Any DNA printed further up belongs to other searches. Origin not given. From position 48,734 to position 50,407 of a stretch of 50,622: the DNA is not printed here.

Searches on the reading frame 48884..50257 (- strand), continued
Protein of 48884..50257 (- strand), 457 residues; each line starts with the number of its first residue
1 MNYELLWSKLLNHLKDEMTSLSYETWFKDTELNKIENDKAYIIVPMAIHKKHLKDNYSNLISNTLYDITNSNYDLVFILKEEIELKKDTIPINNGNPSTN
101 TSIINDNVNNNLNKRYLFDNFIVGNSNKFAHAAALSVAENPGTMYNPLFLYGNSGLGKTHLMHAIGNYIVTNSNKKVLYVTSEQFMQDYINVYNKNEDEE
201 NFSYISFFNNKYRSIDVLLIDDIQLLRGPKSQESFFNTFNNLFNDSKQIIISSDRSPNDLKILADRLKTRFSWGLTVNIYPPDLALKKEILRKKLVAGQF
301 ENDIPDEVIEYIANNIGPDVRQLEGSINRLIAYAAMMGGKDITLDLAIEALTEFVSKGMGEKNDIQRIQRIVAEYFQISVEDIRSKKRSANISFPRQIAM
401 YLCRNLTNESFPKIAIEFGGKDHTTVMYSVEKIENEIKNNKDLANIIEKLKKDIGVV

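Call 23: search_solved_structures(query=L081:221-1129:-, show_alignments=5, max_evalue=1e-10)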
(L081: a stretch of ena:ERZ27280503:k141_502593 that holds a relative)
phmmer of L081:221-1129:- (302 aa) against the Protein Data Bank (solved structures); distinct sequences matched with E-value up to 1e-10: 13.
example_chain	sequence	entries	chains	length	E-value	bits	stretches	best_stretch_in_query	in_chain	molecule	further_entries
6sdk_A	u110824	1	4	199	1.9e-59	204.7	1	49-238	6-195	Stage 0 sporulation protein J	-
1vz0_A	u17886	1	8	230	8.7e-53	182.9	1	46-237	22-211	Chromosome-partitioning protein Spo0J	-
4umk_A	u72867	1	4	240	1.4e-50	175.6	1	12-241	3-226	PROBABLE CHROMOSOME-PARTITIONING PROTEIN PARB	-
7bnk_A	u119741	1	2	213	1.7e-48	168.8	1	46-240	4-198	ParB family protein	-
7nfu_A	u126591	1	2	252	9.1e-48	166.4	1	38-236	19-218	Nucleoid occlusion protein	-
7o0n_A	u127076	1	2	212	1.4e-47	165.8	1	47-240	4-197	ParB family protein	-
7bnr_A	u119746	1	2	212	1.5e-47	165.7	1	47-240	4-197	ParB family protein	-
7ng0_A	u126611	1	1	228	2.9e-47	164.8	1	45-236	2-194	Nucleoid occlusion protein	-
7ol9_A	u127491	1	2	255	1.2e-46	162.7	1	40-244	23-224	Nucleoid occlusion protein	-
6t1f_A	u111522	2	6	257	1.9e-41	145.7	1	13-238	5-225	Chromosome-partitioning protein ParB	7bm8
6y93_A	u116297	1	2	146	7e-21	78.3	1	126-247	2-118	Nucleoid occlusion protein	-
6s6h_A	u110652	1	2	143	6.9e-19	71.7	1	128-238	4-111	Chromosome-partitioning protein ParB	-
8qa8_A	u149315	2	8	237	1.2e-15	61.1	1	48-197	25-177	Transcriptional repressor protein KorB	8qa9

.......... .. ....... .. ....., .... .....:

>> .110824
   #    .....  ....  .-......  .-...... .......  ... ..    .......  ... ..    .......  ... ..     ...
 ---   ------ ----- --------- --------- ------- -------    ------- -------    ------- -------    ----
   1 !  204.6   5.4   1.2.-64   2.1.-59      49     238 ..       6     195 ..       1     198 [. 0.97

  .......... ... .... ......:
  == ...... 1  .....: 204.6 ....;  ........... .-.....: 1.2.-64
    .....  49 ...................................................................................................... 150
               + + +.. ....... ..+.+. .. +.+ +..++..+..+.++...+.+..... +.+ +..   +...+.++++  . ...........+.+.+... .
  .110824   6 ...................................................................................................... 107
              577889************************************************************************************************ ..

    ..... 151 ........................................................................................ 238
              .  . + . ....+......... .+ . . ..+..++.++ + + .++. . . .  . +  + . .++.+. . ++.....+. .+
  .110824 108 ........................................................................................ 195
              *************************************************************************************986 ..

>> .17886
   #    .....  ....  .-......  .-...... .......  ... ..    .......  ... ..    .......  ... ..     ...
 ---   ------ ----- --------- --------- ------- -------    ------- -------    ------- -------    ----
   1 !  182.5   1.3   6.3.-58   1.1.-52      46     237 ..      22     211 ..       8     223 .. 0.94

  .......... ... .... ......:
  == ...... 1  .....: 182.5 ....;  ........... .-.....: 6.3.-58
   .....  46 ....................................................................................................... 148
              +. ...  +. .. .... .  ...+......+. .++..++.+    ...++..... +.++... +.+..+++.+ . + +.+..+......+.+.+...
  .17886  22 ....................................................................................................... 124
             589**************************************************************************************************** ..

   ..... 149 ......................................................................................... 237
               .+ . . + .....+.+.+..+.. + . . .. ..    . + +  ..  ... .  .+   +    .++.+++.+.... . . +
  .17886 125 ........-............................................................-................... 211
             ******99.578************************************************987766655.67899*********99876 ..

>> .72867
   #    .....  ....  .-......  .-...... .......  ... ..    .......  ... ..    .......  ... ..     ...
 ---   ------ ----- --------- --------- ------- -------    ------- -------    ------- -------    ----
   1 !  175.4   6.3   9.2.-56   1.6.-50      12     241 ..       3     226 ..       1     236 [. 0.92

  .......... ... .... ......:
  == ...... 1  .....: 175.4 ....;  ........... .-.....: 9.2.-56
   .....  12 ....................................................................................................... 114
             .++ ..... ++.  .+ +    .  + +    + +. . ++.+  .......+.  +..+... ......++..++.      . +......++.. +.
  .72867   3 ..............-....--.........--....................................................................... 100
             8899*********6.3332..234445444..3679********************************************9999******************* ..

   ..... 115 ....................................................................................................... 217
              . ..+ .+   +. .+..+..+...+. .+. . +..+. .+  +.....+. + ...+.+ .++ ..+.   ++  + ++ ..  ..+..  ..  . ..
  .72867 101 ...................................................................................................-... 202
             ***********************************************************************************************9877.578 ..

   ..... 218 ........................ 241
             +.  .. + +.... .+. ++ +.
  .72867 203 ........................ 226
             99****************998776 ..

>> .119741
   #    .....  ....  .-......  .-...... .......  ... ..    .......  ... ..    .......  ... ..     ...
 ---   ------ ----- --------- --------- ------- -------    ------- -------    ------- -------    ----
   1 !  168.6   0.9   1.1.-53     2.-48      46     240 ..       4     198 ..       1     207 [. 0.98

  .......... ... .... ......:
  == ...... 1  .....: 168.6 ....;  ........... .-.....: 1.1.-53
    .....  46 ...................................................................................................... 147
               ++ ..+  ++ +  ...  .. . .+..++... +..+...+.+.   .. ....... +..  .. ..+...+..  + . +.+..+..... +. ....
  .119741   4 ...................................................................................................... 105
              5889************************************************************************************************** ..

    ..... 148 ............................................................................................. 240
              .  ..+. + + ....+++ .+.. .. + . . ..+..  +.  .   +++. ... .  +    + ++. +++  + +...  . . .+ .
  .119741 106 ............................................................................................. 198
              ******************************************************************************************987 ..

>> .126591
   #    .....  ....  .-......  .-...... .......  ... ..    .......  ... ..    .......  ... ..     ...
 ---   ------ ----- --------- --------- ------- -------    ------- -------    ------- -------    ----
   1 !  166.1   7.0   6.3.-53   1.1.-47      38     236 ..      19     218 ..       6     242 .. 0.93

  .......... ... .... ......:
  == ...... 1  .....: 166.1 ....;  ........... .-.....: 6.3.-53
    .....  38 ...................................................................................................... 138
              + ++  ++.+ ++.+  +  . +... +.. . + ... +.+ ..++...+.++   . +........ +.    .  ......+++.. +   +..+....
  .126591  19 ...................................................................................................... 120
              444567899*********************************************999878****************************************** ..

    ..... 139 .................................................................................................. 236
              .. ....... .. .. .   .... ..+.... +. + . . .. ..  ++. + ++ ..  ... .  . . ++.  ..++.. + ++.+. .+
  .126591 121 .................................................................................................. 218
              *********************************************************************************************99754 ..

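Call 53: find_homologous_proteins(query=L081:2010-3386:-, max_evalue=1e-20)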
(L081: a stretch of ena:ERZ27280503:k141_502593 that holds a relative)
Query L081:2010-3386:- (458 aa): 7986 proteins with E <= 1e-20 among 8000 candidates; the best 120 are listed.
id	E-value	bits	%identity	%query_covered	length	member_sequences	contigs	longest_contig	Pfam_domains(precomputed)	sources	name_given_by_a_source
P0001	3.2e-285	963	100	100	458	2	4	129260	PF17762.9,PF02195.27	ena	-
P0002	3.0e-177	608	67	100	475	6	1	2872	PF17762.9,PF02195.27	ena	-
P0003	1.8e-175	602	66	100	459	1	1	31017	PF17762.9,PF02195.27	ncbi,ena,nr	ncbi:MAG: ParB/RepB/Spo0J family partition protein [Bacilli bacterium]|nr:ParB/RepB/Spo0J family par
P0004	1.2e-171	589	66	100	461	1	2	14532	PF17762.9,PF02195.27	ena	-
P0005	1.9e-171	589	66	100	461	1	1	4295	PF17762.9,PF02195.27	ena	-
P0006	2.1e-171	589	66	100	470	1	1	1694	PF17762.9,PF02195.27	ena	-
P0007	5.1e-168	577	66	100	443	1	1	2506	PF17762.9,PF02195.27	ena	-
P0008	2.5e-165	569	64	100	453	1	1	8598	PF17762.9,PF02195.27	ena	-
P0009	1.7e-164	566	63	100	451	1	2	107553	PF17762.9,PF08535.16,PF02195.27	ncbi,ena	-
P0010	8.1e-164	564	64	99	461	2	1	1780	PF17762.9,PF02195.27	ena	-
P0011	2.8e-162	559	64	100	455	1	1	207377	PF17762.9,PF02195.27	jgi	-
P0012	2.9e-162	558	64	100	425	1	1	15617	PF17762.9,PF02195.27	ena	-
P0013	5.2e-162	558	63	100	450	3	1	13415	PF17762.9,PF02195.27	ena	-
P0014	7.2e-162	557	63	100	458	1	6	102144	PF17762.9,PF02195.27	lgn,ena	-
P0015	2.2e-161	556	65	100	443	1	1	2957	PF17762.9,PF02195.27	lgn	-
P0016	1.2e-160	553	65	100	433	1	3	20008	PF17762.9,PF02195.27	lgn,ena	-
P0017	1.9e-160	552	61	100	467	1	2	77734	PF17762.9,PF02195.27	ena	-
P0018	3.5e-160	552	64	100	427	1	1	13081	PF17762.9,PF02195.27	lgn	-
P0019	4.3e-160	551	64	100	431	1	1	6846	PF17762.9,PF02195.27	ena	-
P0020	8.4e-160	550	65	100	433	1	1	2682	PF17762.9,PF02195.27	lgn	-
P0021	1.0e-159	550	63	100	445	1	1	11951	PF17762.9,PF02195.27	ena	-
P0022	1.2e-159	550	65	100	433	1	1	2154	PF17762.9,PF02195.27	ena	-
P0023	1.8e-159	549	63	100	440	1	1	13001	PF17762.9,PF02195.27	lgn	-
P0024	1.9e-159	549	63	100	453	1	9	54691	PF17762.9,PF02195.27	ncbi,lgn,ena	-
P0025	2.6e-159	549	63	100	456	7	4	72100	PF17762.9,PF02195.27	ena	-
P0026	2.8e-159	549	65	100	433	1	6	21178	PF17762.9,PF02195.27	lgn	-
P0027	2.9e-159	549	65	100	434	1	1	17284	PF17762.9,PF02195.27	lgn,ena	-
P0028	3.3e-159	548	63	100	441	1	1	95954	PF17762.9,PF02195.27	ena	-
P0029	1.1e-158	547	63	100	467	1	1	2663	PF17762.9,PF02195.27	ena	-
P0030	1.2e-158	547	64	100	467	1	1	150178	PF17762.9,PF02195.27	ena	-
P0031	1.3e-158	546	62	100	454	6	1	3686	PF17762.9,PF02195.27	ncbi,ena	-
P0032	1.5e-158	546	61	100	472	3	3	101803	PF17762.9,PF02195.27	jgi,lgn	-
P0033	1.6e-158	546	62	100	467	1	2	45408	PF17762.9,PF02195.27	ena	-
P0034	1.6e-158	546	63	100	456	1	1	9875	PF17762.9,PF02195.27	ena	-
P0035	1.7e-158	546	62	100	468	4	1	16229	PF17762.9,PF02195.27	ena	-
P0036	3.8e-158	545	64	100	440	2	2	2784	PF17762.9,PF02195.27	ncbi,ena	-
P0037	4.1e-158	545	63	100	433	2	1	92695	PF17762.9,PF02195.27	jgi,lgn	-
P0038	4.8e-158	545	63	100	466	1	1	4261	PF17762.9,PF02195.27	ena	-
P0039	1.3e-157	543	63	100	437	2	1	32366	PF17762.9,PF02195.27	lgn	-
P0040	2.3e-157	542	60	100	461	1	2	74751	PF17762.9,PF02195.27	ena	-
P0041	2.4e-157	542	62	100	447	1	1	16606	PF17762.9,PF02195.27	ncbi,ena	-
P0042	3.8e-157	542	62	100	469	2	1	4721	PF17762.9,PF02195.27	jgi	jgi:ParB family chromosome partitioning protein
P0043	1.2e-156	540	62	100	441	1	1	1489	PF17762.9,PF02195.27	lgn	-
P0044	1.2e-156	540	61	100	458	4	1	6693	PF17762.9,PF02195.27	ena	-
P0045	1.4e-156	540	62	100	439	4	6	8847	PF17762.9,PF02195.27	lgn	-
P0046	8.2e-156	537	64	100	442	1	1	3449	PF17762.9,PF02195.27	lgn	-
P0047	1.3e-155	537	62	100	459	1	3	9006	PF17762.9,PF02195.27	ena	-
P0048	1.3e-155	537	62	100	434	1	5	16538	PF17762.9,PF02195.27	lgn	-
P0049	1.6e-155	536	63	100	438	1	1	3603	PF17762.9,PF02195.27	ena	-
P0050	1.6e-155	536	63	100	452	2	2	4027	PF17762.9,PF02195.27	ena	-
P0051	1.7e-155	536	62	100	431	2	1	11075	PF17762.9,PF02195.27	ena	-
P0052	2.2e-155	536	62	100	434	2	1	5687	PF17762.9,PF02195.27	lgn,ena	-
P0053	2.4e-155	536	62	100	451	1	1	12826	PF17762.9,PF02195.27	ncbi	-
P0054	3.1e-155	535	62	100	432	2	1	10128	PF17762.9,PF02195.27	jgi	jgi:ParB family chromosome partitioning protein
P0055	4.1e-155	535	60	100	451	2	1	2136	PF17762.9,PF02195.27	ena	-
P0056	5.9e-155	534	61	100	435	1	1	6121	PF17762.9,PF02195.27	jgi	jgi:ParB family chromosome partitioning protein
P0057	8.0e-155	534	62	100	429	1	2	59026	PF17762.9,PF02195.27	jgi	jgi:ParB family chromosome partitioning protein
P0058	9.2e-155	534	62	100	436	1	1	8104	PF17762.9,PF02195.27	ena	-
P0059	1.3e-154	533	60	100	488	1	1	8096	PF17762.9,PF02195.27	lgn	-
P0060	1.3e-154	533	62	100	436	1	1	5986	PF17762.9,PF02195.27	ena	-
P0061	1.9e-154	533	62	100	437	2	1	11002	PF17762.9,PF02195.27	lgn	-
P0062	1.9e-154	533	61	100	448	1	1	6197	PF17762.9,PF02195.27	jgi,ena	-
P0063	2.2e-154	533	61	100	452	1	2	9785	PF17762.9,PF02195.27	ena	-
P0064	5.6e-154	531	59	100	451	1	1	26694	PF17762.9,PF02195.27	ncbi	-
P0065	5.7e-154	531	62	100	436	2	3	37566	PF17762.9,PF02195.27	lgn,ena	-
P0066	6.7e-154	531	61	100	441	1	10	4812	PF17762.9,PF02195.27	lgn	-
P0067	7.0e-154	531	61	100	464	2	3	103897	PF17762.9,PF02195.27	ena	-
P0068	1.6e-153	530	60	100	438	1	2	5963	PF17762.9,PF02195.27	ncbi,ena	-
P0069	1.9e-153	529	61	100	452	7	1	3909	PF17762.9,PF02195.27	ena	-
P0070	2.9e-153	529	61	100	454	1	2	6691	PF17762.9,PF02195.27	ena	-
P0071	6.9e-153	528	62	100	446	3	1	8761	PF17762.9,PF02195.27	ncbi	-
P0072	7.0e-153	528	59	100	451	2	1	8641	PF17762.9,PF02195.27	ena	-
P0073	8.2e-153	527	59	100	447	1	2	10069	PF17762.9,PF02195.27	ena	-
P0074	1.7e-152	526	61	100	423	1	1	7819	PF17762.9,PF02195.27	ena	-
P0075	4.1e-152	525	62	100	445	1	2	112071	PF17762.9,PF02195.27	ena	-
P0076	4.6e-152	525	60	100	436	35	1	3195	PF17762.9,PF02195.27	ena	-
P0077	8.5e-152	524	60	98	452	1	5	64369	PF17762.9,PF02195.27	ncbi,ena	-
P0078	9.2e-152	524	60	100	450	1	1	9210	PF17762.9,PF02195.27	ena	-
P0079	1.0e-151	524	60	98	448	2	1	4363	PF17762.9,PF02195.27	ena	-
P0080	1.1e-151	524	62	100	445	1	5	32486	PF17762.9,PF02195.27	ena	-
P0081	1.1e-151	524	62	100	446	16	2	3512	PF17762.9,PF02195.27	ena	-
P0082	1.2e-151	524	59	100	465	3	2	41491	PF17762.9,PF02195.27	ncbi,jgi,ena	-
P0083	1.6e-151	523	60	98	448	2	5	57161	PF17762.9,PF02195.27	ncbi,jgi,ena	-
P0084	2.2e-151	523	72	81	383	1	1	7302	PF17762.9,PF02195.27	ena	-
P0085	2.2e-151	523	60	100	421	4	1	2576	PF17762.9,PF02195.27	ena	-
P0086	2.7e-151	522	60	100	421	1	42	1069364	PF17762.9,PF02195.27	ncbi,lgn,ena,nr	ncbi:MAG: ParB/RepB/Spo0J family partition protein [Bacilli bacterium]|nr:ParB/RepB/Spo0J family par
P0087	3.2e-151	522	62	100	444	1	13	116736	PF17762.9,PF02195.27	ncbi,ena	-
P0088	3.7e-151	522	60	100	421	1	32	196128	PF17762.9,PF02195.27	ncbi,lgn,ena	-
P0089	4.4e-151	522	62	100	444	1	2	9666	PF17762.9,PF02195.27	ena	-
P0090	4.8e-151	522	60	100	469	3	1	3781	PF17762.9,PF02195.27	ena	-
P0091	4.9e-151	521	60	100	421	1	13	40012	PF17762.9,PF02195.27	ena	-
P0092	5.2e-151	521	62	100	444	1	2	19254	PF17762.9,PF02195.27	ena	-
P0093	6.7e-151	521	60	100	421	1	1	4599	PF17762.9,PF02195.27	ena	-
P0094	6.9e-151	521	60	100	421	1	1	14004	PF17762.9,PF02195.27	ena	-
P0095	7.4e-151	521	62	100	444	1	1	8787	PF17762.9,PF02195.27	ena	-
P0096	1.1e-150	520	60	100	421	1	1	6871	PF17762.9,PF02195.27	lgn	-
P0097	1.5e-150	520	60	100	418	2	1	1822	PF17762.9,PF02195.27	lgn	-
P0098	1.6e-150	520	60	100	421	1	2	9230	PF17762.9,PF02195.27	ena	-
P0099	1.8e-150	520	61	100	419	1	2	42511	PF17762.9,PF02195.27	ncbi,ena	-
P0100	2.3e-150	519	60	100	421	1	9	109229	PF17762.9,PF02195.27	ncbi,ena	-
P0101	2.5e-150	519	60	100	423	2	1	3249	PF17762.9,PF02195.27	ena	-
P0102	2.6e-150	519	60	100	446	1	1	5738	PF17762.9,PF02195.27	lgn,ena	-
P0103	3.4e-150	519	62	100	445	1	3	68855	PF17762.9,PF02195.27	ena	-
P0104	3.4e-150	519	60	100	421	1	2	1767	PF17762.9,PF02195.27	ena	-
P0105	4.0e-150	518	62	100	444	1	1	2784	PF17762.9,PF02195.27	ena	-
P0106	4.9e-150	518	63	100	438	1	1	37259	PF17762.9,PF02195.27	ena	-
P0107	5.7e-150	518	61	100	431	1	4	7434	PF17762.9,PF02195.27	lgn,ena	-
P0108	6.9e-150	518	61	100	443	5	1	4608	PF17762.9,PF02195.27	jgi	-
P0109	7.7e-150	518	59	100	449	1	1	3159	PF17762.9,PF02195.27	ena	-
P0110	8.7e-150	517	60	100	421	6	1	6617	PF17762.9,PF02195.27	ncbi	-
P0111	1.3e-149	517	59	100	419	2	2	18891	PF17762.9,PF02195.27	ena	-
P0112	1.6e-149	517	62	100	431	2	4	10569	PF17762.9,PF02195.27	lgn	-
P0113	1.8e-149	516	60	100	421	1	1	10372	PF17762.9,PF02195.27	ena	-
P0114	2.5e-149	516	58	100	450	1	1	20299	PF17762.9,PF02195.27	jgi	-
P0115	2.5e-149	516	60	100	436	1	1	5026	PF17762.9,PF02195.27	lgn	-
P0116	2.9e-149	516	62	100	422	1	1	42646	PF17762.9,PF02195.27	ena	-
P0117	3.1e-149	516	61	100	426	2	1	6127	PF17762.9,PF02195.27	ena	-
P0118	4.9e-149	515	62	100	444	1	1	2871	PF17762.9,PF02195.27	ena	-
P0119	4.9e-149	515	59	100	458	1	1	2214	PF17762.9,PF02195.27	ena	-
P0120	5.1e-149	515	60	100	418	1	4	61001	PF17762.9,PF02195.27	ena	-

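Call 60: predict_structure(alignment_id=A1)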
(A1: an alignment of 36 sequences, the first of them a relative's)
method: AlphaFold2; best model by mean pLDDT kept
length: 458 residues; sequences in the alignment: 36
mean_pLDDT: 58.8   pTM: 0.32
mean pLDDT of the five models: 58.8, 58.5, 58.2, 53.6, 53.5
residues with pLDDT >= 90: 25; 70-90: 134; 50-70: 88; < 50: 211
segments of 3 or more residues with pLDDT < 50: 1-27, 38-48, 65-82, 205-223, 257-327, 355-394, 396-399, 401-412
pLDDT, mean of each block of 10 residues (from residue 1): 39 35 46 53 45 51 44 40 62 81 81 86 80 86 87 88 89 88 90 89 53 39 53 64 59 51 41 35 36 34 33 41 45 58 57 49 38 33 34 41 37 69 90 89 84 86
secondary structure, 60 per line:
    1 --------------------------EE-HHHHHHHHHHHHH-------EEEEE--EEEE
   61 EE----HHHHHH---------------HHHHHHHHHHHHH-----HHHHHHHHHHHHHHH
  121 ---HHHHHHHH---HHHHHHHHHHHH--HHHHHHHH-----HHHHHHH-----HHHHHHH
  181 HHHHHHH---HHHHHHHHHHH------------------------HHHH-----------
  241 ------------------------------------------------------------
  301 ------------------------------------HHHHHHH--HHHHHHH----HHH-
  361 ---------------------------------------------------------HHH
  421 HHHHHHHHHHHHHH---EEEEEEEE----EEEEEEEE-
elements in order: H30-42 E50-54 E57-62 H67-72 H88-100 H106-120 H124-131 H135-146 H149-156 H162-168 H174-187 H191-201 H226-229 H337-343 H346-352 H418-434 E438-445 E450-457
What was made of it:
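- On Noc (nucleoid occlusion protein), for the paralog: The DNA-binding and C-terminal domains are confidently modelled (call 60).
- Tried and rejected: The linker is disordered and the N-domain is poorly modelled, so no fold search was run (call 60).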

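Call 81: search_protein_representatives(protein=P0001)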
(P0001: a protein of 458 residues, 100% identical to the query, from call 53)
Query: 458 residues. Proteins with E-value up to 0.001 (for the whole library): 86224; up to 1e-10: 48811; up to 1e-30: 8870. The best 150 are listed.
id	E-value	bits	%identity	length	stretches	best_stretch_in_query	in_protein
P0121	1.3e-145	501.9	64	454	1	1-458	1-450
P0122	8.6e-124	430.1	59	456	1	1-458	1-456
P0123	6.7e-103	361.3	53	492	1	5-458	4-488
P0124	8.1e-103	361.0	55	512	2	7-276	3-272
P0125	5.4e-102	358.3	52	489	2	7-264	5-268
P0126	1.1e-101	357.3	53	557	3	3-334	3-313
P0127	8.1e-101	354.4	72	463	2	5-201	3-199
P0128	8.7e-100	351.0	60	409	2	3-365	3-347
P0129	1.4e-99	350.4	52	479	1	5-457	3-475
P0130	3.8e-99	348.9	50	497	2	7-376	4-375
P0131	1.1e-98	347.5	66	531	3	5-200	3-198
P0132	1.3e-94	334.0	66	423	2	7-208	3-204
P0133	6.4e-94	331.7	53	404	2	6-200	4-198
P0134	4.1e-92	325.8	56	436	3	5-289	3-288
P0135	4.1e-91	322.5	68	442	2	7-200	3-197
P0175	5.7e-80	285.8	63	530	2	6-204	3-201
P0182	1.2e-76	274.8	55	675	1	5-280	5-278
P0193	5.1e-74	266.2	50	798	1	6-329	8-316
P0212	1.8e-70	254.5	47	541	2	7-204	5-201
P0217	6.6e-70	252.6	39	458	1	7-458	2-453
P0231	8.1e-69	249.0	53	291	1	4-244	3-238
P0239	1.7e-68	248.0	59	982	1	4-210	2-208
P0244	4.1e-68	246.7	52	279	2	7-203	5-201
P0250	1.2e-67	245.2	39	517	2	4-319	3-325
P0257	2.7e-67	244.0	49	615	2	7-329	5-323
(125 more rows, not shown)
